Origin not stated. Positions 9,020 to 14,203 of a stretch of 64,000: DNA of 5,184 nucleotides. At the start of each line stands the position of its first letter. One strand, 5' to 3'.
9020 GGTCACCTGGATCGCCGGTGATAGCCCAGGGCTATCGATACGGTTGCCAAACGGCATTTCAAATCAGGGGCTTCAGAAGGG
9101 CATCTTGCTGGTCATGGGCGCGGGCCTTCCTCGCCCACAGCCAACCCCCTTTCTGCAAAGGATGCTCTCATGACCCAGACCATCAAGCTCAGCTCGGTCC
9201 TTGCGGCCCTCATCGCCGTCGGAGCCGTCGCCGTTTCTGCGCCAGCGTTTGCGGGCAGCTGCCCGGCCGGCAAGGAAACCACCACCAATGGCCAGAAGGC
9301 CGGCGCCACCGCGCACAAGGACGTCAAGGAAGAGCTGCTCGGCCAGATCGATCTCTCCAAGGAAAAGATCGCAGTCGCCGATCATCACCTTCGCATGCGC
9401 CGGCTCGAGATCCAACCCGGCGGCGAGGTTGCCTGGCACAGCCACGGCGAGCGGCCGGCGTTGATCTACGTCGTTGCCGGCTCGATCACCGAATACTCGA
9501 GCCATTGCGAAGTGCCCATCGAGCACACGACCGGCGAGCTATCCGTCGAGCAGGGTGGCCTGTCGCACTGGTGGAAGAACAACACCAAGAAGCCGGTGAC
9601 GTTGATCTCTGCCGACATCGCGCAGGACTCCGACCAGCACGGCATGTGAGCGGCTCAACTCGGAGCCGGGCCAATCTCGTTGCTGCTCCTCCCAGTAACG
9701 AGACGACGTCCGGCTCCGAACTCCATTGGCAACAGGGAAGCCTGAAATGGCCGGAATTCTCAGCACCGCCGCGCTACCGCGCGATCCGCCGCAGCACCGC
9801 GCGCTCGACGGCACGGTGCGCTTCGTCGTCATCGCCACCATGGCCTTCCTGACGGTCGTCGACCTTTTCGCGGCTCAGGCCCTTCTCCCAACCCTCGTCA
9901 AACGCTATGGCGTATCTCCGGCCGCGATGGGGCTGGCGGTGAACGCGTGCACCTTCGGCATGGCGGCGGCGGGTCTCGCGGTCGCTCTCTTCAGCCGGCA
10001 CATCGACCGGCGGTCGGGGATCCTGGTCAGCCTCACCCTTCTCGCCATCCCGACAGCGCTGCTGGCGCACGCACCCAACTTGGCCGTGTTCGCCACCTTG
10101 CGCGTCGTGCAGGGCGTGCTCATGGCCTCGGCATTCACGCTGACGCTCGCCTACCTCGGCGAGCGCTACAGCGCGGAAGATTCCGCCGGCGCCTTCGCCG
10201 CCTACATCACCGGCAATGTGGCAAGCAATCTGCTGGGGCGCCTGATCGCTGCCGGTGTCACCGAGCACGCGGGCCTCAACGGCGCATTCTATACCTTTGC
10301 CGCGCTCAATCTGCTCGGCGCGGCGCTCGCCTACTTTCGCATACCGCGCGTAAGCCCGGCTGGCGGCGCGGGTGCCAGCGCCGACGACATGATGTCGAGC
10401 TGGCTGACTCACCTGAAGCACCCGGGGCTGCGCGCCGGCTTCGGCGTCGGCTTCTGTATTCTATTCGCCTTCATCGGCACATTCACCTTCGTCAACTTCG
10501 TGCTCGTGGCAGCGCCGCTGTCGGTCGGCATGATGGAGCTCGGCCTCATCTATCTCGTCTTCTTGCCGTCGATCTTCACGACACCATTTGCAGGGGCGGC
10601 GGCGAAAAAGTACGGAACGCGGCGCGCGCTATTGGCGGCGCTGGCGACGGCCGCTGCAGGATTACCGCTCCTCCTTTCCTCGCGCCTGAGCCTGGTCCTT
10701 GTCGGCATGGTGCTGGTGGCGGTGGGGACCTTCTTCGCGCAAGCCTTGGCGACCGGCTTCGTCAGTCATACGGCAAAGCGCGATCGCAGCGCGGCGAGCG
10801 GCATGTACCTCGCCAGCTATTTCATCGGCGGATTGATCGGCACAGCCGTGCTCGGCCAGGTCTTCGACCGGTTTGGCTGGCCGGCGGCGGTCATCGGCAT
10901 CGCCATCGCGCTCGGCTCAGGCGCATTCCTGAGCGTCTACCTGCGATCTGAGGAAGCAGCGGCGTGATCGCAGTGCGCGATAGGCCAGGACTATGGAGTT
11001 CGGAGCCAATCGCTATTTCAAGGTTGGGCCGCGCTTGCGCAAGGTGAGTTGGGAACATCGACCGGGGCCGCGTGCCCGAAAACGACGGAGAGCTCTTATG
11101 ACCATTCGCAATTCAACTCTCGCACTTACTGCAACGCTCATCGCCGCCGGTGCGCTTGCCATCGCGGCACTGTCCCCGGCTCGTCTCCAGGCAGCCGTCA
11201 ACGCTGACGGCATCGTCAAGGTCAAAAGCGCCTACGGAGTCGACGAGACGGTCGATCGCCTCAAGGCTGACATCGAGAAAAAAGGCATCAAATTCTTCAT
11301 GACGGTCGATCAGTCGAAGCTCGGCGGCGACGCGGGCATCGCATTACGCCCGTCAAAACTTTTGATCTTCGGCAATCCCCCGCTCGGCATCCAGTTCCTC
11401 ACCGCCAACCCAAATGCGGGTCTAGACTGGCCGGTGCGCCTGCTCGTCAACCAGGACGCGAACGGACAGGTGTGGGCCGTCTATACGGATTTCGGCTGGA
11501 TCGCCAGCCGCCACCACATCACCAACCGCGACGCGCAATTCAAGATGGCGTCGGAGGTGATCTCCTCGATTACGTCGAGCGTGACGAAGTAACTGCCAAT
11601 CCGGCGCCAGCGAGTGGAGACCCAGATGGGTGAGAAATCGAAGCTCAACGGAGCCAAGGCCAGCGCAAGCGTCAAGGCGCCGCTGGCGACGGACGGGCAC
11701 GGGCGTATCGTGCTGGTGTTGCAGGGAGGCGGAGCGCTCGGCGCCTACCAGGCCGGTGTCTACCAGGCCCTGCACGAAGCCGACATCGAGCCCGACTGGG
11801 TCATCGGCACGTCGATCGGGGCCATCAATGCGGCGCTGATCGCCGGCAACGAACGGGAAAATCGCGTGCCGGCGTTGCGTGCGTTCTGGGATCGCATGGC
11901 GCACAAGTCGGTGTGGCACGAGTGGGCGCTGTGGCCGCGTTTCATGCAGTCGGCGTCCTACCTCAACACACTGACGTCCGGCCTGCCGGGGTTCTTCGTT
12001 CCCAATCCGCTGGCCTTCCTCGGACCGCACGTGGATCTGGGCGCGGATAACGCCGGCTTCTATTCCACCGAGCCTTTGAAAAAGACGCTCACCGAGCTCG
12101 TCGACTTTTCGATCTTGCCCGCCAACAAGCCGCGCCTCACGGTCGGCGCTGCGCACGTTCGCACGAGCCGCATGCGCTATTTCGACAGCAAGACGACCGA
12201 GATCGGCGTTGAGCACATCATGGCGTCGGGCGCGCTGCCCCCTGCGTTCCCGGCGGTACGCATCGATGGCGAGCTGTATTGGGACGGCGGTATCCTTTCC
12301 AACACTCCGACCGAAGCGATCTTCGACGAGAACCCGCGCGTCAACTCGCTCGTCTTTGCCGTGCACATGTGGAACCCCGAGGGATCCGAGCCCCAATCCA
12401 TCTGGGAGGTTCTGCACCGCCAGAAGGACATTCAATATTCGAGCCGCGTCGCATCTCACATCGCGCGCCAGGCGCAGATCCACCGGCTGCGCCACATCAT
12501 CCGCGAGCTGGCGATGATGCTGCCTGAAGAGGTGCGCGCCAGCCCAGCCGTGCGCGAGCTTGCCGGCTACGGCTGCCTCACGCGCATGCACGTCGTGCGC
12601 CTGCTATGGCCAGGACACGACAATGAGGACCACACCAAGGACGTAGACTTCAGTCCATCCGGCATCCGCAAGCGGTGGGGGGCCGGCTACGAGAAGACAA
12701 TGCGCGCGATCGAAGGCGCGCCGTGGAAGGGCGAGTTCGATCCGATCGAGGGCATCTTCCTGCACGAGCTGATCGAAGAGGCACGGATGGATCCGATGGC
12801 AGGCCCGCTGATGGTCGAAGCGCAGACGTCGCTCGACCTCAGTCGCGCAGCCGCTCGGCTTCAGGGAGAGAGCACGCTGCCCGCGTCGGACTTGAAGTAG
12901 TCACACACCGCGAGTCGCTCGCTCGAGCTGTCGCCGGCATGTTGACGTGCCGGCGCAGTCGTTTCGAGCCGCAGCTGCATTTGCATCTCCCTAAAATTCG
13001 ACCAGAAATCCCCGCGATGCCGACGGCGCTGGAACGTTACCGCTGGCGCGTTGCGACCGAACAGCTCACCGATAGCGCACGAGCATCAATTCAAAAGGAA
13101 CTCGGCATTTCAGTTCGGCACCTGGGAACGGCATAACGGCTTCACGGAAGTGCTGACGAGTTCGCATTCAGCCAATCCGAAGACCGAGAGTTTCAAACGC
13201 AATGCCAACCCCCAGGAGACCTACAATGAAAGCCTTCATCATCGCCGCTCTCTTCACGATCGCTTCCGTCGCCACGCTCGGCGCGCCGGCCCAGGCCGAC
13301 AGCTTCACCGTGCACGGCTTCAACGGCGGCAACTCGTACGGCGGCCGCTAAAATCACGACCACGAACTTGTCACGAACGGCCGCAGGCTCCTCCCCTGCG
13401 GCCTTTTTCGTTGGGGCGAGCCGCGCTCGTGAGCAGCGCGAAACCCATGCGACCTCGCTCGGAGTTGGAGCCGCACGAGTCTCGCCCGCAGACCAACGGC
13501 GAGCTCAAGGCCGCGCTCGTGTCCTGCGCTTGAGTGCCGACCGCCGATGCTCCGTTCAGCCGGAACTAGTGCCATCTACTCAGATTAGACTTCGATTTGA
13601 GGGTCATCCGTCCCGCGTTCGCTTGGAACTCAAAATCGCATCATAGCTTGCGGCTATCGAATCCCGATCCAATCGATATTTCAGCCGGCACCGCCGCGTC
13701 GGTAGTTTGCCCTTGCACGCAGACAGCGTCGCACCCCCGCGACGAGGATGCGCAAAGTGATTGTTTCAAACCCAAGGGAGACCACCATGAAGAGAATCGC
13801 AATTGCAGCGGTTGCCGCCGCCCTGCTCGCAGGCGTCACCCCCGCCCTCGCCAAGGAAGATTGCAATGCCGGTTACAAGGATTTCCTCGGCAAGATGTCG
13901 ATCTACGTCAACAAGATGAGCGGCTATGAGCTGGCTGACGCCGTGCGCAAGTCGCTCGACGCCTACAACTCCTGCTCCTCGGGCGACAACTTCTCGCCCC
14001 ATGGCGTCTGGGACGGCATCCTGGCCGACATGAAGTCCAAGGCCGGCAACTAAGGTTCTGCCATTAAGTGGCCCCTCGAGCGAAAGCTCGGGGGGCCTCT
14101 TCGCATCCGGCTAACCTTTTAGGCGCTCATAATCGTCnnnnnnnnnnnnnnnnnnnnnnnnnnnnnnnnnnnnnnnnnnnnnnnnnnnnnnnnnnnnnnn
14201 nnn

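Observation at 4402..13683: Seven copies of a 41-bp OxyR/LTTR-type operator module link about 13 kb of accessory genes (1..~15700) into one putative regulon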

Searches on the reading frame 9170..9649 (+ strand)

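Call 7: search_protein_families(library=pfam, proteins=[window:9170-9649:+], max_evalue=0.01)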
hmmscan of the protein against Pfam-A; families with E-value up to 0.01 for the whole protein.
window:9170-9649:+ (159 aa): 2 families
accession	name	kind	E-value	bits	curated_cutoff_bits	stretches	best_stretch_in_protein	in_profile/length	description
PF07883.17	Cupin_2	-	3e-08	33.7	27.2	1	79-147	3-68/70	Cupin domain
PF00190.28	Cupin_1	-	0.0031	17.6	22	1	73-148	32-112/151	Cupin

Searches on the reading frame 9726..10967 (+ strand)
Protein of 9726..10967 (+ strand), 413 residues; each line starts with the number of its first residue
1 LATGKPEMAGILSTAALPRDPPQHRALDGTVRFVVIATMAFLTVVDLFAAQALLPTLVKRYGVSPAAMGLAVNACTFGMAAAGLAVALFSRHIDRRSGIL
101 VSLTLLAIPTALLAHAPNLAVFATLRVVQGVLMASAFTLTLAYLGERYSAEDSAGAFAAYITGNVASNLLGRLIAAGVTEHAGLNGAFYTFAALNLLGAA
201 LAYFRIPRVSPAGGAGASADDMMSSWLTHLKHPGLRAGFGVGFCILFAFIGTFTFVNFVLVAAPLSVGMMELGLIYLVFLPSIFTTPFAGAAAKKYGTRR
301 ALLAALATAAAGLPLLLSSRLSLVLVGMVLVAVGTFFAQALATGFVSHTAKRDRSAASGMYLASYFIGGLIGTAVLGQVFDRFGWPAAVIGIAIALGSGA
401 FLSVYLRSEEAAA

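Call 7: search_protein_families(library=pfam, proteins=[window:9726-10967:+], max_evalue=0.01)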
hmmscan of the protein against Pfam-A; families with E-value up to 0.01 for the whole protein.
window:9726-10967:+ (413 aa): 2 families
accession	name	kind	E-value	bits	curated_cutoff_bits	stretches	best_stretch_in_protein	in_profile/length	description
PF07690.21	MFS_1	-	2.6e-37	129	33.4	2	37-278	2-246/347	Major Facilitator Superfamily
PF00083.30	Sugar_tr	-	3.7e-06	26.5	22.3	1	36-146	16-129/452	Sugar (and other) transporter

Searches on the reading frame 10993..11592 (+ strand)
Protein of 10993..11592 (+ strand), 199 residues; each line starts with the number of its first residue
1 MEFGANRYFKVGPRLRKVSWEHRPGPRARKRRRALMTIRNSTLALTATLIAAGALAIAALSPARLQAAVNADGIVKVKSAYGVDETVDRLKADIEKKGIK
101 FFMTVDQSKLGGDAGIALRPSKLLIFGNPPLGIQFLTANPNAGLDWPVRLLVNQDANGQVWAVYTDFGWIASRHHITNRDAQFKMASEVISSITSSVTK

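Call 7: search_protein_families(library=pfam, proteins=[window:10993-11592:+], max_evalue=0.01)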
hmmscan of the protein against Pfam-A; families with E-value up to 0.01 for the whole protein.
window:10993-11592:+ (199 aa): 1 family
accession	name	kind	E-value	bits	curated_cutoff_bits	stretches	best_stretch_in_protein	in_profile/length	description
PF03625.19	DUF302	-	6.8e-14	51.9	23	1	113-166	10-62/63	Domain of unknown function DUF302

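Call 9: search_protein_families(library=ncbifam, proteins=[window:10993-11592:+], max_evalue=0.001)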
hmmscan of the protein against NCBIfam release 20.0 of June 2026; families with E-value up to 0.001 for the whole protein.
window:10993-11592:+ (199 aa): 1 family
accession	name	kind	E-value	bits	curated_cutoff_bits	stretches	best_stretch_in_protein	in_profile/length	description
NF002454.0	PRK01636.1-2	equivalog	9.2e-20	71.2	312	1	67-178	136-247/270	fluoride efflux transporter CrcB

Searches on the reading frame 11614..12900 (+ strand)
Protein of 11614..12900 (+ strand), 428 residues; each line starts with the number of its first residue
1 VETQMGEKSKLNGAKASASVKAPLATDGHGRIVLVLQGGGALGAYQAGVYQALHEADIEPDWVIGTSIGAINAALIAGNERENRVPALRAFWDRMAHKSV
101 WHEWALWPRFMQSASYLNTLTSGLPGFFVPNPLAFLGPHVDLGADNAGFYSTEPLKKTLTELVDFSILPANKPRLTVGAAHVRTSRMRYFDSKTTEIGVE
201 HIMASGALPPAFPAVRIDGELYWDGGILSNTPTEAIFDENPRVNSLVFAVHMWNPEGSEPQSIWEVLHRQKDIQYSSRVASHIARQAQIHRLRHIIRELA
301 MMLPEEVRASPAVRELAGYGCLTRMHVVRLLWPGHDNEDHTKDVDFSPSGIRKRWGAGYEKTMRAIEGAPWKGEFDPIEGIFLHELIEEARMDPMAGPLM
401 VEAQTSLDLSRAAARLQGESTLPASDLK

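Call 7: search_protein_families(library=pfam, proteins=[window:11614-12900:+], max_evalue=0.01)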
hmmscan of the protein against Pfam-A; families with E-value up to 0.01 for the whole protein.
window:11614-12900:+ (428 aa): 2 families
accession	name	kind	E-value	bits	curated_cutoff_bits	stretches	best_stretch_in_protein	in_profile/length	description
PF01734.28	Patatin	-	1.2e-34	120.7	27.7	1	34-235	1-189/191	Patatin-like phospholipase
PF12536.13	DUF3734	-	5.8e-32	110.6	22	1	273-377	1-105/106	Patatin phospholipase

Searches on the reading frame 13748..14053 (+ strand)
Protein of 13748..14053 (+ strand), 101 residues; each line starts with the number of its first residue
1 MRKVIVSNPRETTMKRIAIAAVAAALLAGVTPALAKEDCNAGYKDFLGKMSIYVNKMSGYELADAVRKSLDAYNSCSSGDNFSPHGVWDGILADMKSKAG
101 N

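Call 7: search_protein_families(library=pfam, proteins=[window:13748-14053:+], max_evalue=0.01)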
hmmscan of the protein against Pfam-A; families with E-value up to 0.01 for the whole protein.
window:13748-14053:+ (101 aa): 0 families

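Call 9: search_protein_families(library=ncbifam, proteins=[window:13748-14053:+], max_evalue=0.001)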
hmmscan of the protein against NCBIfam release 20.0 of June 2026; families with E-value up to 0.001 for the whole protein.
window:13748-14053:+ (101 aa): 0 families
